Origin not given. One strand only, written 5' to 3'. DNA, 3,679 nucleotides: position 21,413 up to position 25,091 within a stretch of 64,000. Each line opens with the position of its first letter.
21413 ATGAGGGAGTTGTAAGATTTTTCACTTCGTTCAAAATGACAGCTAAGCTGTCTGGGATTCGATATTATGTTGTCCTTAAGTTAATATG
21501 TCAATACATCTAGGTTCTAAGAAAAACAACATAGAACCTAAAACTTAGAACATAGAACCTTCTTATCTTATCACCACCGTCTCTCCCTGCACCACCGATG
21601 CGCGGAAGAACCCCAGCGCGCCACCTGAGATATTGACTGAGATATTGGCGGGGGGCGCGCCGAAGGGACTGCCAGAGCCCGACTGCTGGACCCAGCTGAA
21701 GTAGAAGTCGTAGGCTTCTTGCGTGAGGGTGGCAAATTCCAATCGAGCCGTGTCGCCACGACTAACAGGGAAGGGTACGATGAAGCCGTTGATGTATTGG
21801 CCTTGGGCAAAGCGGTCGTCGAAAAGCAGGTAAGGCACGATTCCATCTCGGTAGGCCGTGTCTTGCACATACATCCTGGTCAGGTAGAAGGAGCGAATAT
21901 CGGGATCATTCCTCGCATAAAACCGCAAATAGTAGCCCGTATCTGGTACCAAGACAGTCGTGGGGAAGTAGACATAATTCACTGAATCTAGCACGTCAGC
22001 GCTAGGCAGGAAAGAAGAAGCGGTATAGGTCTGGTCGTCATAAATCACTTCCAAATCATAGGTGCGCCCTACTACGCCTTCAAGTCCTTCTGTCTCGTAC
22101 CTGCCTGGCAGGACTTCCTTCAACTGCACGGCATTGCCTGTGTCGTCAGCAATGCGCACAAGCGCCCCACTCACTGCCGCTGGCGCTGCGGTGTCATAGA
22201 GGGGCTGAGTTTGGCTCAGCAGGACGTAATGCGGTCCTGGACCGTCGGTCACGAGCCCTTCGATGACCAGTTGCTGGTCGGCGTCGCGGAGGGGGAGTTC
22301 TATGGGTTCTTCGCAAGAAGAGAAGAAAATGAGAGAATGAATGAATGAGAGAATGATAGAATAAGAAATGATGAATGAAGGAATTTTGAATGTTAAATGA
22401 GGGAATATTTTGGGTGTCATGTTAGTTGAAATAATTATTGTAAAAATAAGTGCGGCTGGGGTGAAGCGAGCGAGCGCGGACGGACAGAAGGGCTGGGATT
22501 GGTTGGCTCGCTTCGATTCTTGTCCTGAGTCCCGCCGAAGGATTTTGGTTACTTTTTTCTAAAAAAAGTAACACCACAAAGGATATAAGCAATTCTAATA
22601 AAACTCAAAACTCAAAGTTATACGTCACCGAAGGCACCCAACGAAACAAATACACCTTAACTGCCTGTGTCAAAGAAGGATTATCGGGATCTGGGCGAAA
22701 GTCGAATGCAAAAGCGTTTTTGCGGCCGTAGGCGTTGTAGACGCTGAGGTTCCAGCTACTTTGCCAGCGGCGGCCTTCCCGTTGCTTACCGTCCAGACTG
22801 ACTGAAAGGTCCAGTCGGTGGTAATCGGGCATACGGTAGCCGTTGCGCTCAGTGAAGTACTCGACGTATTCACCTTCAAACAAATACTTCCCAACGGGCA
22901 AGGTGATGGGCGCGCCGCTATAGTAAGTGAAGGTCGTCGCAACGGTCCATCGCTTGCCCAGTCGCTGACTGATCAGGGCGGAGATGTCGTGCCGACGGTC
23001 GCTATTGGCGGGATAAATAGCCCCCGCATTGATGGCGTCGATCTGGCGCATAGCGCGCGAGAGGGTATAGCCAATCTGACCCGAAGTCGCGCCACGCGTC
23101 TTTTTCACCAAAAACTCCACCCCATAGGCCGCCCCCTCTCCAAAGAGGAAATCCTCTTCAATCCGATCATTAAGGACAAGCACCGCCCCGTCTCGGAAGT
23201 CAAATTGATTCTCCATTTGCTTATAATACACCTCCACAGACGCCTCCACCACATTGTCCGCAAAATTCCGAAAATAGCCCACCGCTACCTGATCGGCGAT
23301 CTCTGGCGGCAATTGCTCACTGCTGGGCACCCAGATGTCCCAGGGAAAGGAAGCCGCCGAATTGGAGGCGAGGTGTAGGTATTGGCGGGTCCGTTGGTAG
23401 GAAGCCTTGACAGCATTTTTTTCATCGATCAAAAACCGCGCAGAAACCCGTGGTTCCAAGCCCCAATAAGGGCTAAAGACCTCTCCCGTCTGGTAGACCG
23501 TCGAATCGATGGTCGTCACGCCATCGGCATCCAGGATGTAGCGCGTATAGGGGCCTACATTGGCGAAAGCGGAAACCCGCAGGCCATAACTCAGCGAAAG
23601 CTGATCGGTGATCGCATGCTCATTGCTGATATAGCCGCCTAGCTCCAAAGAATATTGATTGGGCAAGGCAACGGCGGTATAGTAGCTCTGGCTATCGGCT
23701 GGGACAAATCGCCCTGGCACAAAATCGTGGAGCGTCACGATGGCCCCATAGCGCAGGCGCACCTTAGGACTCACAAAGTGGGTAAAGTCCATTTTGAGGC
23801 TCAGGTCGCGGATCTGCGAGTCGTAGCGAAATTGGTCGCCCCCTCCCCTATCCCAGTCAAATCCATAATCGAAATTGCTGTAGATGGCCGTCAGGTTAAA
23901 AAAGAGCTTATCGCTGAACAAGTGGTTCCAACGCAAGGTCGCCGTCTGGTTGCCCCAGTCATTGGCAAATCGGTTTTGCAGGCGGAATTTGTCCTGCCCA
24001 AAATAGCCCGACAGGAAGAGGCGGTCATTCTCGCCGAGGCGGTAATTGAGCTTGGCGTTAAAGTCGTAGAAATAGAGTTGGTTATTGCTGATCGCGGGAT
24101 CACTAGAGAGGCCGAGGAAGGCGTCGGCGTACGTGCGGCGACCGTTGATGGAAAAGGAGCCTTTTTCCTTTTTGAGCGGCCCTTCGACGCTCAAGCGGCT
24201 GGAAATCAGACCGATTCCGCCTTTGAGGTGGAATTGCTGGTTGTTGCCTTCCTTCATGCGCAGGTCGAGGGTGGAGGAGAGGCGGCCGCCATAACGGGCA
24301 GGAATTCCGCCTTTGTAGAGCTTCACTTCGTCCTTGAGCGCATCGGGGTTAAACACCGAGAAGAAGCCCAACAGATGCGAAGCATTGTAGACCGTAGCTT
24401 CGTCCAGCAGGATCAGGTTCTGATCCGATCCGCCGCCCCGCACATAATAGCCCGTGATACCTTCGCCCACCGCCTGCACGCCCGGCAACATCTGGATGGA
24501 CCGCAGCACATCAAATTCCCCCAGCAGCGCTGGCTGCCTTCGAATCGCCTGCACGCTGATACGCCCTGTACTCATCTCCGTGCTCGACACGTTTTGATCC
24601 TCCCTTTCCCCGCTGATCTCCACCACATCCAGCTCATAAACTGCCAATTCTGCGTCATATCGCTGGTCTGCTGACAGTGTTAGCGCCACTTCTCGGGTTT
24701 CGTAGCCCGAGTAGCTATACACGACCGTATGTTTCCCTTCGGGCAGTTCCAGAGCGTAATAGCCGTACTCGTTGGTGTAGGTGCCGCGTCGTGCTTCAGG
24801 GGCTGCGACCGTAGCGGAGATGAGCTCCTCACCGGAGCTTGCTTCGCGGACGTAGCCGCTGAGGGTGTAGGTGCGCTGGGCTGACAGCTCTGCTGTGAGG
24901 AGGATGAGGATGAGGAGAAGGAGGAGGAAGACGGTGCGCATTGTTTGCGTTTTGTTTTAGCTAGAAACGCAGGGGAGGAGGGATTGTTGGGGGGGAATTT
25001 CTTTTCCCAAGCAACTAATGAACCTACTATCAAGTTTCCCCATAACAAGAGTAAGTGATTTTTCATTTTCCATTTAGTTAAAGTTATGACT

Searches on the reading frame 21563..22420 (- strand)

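Call 67: search_protein_families(library=pfam, proteins=[window:21563-22420:-], max_evalue=0.001)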
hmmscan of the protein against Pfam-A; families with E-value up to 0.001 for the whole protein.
window:21563-22420:- (285 aa): 1 family
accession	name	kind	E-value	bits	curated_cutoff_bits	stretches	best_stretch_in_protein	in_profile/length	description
PF14054.11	DUF4249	-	8.5e-25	88.3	28.5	1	37-277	1-265/269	Domain of unknown function (DUF4249)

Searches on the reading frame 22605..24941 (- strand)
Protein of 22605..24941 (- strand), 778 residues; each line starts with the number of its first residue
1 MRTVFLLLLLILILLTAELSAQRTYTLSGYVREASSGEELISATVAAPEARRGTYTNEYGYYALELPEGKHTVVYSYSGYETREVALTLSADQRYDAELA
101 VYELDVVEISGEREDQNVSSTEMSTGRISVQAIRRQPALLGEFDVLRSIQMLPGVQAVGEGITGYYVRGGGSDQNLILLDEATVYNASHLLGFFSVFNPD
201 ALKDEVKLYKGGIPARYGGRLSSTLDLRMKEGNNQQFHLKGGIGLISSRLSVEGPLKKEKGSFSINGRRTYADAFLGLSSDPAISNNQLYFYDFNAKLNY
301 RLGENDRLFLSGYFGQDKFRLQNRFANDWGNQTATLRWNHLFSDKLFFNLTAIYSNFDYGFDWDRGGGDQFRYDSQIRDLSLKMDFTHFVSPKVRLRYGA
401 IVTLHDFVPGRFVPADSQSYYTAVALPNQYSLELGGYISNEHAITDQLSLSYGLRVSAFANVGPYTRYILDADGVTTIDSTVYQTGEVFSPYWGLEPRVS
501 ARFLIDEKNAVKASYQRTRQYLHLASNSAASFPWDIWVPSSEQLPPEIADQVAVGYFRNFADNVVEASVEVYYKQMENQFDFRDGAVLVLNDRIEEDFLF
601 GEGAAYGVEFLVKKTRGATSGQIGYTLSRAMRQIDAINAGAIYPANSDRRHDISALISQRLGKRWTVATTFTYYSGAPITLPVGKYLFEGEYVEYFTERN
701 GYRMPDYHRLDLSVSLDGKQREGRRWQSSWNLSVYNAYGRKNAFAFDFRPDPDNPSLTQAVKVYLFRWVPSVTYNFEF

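Call 67: search_protein_families(library=pfam, proteins=[window:22605-24941:-], max_evalue=0.001)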
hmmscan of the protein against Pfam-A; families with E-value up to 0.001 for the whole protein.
window:22605-24941:- (778 aa): 3 families
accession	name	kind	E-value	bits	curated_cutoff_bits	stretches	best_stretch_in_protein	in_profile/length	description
PF13715.12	CarbopepD_reg_2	-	8.4e-16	58.2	32.2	1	27-100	1-75/88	CarboxypepD_reg-like domain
PF13620.12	CarboxypepD_reg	-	1.1e-11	45.4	32.3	1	26-99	1-79/82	Carboxypeptidase regulatory-like domain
PF07715.20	Plug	-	9.2e-07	29.8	23.9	1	120-220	4-102/107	TonB-dependent Receptor Plug Domain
